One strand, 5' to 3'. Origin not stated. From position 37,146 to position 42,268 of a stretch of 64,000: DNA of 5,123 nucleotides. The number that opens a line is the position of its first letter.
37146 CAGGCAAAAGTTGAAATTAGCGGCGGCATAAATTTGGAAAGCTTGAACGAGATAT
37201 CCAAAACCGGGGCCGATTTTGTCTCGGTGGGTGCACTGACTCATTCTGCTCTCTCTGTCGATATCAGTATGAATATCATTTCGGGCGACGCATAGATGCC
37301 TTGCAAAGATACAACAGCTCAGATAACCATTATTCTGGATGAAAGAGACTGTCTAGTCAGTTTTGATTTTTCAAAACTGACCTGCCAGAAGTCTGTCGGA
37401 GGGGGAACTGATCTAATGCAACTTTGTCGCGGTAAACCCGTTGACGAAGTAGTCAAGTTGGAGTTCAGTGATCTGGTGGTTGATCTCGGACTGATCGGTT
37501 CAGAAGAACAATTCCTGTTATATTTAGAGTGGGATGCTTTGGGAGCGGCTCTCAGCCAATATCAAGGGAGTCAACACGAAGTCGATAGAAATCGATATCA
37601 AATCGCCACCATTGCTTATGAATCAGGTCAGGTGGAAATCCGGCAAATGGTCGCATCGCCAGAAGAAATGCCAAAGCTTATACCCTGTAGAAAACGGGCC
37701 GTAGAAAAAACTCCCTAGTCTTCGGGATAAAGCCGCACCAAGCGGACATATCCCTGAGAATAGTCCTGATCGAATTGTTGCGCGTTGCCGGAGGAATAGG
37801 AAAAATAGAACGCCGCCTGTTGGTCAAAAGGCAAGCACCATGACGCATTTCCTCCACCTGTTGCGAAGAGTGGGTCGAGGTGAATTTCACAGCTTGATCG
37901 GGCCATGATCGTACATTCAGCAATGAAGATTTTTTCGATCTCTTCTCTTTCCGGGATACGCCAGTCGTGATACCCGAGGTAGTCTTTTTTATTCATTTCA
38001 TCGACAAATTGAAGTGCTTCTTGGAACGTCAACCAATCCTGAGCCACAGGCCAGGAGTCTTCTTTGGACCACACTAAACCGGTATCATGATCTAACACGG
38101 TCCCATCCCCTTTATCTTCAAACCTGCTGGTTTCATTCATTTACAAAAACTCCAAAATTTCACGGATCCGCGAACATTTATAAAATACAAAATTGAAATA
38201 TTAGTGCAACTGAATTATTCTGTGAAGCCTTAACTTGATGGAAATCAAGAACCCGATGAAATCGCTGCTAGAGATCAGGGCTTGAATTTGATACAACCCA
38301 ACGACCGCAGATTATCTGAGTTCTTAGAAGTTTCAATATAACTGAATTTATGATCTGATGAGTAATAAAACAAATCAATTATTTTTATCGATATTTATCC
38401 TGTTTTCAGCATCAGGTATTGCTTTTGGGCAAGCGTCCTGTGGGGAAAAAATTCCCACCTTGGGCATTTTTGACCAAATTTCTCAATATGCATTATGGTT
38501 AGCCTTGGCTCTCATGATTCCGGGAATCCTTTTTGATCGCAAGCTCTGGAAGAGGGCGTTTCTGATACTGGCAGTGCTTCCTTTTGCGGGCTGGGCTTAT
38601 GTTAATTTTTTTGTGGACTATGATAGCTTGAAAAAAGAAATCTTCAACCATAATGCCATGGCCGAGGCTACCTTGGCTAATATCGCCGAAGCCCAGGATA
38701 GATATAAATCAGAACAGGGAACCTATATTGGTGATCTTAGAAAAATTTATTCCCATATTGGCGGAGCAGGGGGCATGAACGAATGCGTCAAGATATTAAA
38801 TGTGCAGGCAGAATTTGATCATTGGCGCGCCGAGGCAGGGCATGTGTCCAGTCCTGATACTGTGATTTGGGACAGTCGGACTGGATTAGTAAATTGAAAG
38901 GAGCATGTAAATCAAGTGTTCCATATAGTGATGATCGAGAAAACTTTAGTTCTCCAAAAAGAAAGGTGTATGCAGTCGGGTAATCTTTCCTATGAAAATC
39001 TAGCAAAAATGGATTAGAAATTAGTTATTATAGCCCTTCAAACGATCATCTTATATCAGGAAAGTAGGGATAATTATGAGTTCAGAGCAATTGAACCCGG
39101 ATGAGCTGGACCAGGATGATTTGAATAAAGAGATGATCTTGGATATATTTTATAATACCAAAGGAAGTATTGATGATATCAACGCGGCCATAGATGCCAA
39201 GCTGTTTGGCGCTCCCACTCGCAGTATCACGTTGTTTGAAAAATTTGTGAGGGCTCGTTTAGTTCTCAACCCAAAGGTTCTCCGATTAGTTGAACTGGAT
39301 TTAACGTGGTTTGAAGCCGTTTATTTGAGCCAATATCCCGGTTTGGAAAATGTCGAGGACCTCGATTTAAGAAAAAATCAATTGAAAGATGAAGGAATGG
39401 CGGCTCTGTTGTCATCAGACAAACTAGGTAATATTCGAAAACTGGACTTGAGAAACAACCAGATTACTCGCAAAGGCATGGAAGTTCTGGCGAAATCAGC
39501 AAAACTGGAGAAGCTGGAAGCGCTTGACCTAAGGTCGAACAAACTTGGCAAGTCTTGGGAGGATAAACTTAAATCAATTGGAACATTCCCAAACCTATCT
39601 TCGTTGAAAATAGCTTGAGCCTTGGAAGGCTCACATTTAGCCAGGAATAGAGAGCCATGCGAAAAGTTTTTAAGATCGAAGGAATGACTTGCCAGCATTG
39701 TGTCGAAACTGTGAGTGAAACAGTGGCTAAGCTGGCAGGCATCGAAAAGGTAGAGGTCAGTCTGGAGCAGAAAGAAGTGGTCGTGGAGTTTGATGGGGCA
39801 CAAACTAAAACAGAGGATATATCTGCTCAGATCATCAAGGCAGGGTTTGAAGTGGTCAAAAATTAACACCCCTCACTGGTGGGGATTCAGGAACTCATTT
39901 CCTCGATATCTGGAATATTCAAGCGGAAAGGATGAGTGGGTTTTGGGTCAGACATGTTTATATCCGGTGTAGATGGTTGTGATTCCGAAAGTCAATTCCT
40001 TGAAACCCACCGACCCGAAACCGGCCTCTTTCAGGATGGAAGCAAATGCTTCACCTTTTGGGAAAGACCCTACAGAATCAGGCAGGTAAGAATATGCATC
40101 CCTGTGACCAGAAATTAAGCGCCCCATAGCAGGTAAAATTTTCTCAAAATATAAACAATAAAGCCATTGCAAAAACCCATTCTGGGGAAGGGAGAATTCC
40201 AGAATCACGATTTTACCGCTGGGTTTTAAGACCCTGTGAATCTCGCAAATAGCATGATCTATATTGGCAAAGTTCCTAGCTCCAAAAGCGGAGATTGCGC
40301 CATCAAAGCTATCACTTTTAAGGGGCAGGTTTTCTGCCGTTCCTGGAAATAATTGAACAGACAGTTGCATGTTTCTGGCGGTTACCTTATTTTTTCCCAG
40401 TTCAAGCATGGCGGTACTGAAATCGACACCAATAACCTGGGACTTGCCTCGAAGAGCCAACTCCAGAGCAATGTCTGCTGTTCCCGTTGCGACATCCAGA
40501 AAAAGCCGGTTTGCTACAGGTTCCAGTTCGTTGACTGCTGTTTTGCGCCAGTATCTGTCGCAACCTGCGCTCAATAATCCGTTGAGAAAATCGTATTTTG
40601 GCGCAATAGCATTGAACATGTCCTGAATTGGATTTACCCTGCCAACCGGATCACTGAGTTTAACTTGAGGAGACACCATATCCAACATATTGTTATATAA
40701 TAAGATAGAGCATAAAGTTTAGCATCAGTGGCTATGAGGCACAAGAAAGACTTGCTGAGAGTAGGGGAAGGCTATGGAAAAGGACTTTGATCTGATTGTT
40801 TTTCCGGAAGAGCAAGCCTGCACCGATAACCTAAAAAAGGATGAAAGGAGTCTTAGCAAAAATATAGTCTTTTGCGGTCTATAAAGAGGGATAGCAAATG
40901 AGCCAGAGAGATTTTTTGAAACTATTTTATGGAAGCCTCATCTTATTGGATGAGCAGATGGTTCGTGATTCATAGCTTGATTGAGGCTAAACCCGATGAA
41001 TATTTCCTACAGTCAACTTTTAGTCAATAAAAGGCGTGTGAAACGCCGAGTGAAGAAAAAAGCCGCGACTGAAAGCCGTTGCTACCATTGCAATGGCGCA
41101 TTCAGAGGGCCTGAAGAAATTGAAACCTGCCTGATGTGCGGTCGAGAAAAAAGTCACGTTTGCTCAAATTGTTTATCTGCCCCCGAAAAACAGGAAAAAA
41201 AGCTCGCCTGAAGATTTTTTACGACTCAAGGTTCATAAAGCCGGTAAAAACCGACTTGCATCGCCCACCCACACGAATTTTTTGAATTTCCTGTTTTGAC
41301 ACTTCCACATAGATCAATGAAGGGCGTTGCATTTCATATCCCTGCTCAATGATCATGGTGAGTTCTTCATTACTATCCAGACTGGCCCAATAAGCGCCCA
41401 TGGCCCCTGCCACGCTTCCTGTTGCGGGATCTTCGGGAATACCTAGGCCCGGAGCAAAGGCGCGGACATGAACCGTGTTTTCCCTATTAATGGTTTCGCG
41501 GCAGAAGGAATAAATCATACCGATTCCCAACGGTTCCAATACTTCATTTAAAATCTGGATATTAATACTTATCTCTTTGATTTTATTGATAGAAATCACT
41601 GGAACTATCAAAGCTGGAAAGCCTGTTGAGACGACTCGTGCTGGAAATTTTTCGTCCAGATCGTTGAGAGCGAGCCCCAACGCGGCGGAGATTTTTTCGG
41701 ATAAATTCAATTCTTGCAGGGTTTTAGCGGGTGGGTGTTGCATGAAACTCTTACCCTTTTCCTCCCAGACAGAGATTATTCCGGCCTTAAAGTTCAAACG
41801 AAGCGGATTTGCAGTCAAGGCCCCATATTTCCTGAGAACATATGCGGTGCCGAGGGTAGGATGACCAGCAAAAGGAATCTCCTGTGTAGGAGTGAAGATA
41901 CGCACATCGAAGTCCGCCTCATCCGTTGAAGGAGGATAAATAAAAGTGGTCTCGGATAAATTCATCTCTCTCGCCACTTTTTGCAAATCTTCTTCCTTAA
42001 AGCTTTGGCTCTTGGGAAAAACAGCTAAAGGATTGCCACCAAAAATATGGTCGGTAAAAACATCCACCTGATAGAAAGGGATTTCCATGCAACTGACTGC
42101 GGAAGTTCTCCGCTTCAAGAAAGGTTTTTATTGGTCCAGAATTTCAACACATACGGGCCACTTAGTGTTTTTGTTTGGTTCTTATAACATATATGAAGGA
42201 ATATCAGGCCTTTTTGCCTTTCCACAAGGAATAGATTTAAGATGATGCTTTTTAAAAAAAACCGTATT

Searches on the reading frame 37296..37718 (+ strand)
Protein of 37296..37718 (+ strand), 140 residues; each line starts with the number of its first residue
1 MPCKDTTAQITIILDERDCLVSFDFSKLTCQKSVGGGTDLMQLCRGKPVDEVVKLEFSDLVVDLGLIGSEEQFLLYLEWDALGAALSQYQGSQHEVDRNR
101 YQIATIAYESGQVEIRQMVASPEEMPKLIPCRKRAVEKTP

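Call 14: search_protein_families(library=pfam, proteins=[window:37296-37715:+])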
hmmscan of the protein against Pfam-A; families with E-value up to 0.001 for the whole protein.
window:37296-37715:+ (140 aa): 1 family
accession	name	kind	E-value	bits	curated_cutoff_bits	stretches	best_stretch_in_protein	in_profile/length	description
PF01592.21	NifU_N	-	1.6e-05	25.5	22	1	9-94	39-125/127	NifU-like N terminal domain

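Call 60: find_encoding_contigs(protein=window:37296-37718:+, flank=10000, max_places=10)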
Protein window:37296-37718:+ (140 aa): no gene with exactly this product is on record in the collection.

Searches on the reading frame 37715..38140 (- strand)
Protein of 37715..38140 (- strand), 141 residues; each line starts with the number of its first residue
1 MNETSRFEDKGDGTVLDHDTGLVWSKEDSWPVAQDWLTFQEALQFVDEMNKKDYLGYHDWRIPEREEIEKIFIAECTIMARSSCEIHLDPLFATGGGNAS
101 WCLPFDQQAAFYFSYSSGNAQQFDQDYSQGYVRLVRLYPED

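Call 63: find_encoding_contigs(protein=window:37715-38140:-, flank=10000, max_places=10)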
Protein window:37715-38140:- (141 aa): no gene with exactly this product is on record in the collection.

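Call 70: search_protein_families(library=pfam, proteins=[window:37718-38140:-], max_evalue=0.01)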
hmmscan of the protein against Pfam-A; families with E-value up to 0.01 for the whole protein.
window:37718-38140:- (141 aa): 1 family
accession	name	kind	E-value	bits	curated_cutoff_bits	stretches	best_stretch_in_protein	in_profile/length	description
PF07603.17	Lcl_C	-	5.1e-18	65.9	34.9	1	13-136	1-117/117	Lcl C-terminal domain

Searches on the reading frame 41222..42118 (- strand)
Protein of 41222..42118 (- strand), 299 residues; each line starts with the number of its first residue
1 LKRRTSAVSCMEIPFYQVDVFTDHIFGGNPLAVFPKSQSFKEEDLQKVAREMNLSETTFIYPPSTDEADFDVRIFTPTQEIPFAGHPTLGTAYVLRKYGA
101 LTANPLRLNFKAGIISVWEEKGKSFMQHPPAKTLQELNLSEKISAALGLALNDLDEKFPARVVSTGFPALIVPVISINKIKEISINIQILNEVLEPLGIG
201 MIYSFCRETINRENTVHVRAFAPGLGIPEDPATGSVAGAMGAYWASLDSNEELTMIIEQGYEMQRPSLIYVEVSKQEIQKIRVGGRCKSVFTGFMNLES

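Call 70: search_protein_families(library=pfam, proteins=[window:41222-42118:-], max_evalue=0.01)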
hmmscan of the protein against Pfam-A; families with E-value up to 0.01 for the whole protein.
window:41222-42118:- (299 aa): 2 families
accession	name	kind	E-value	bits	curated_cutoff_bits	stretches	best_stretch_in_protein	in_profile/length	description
PF02567.21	PhzC-PhzF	-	8.1e-67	226.1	27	1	18-292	1-280/281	Phenazine biosynthesis-like protein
PF05544.16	Pro_racemase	-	0.0018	17.9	27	1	54-119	53-122/325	Proline racemase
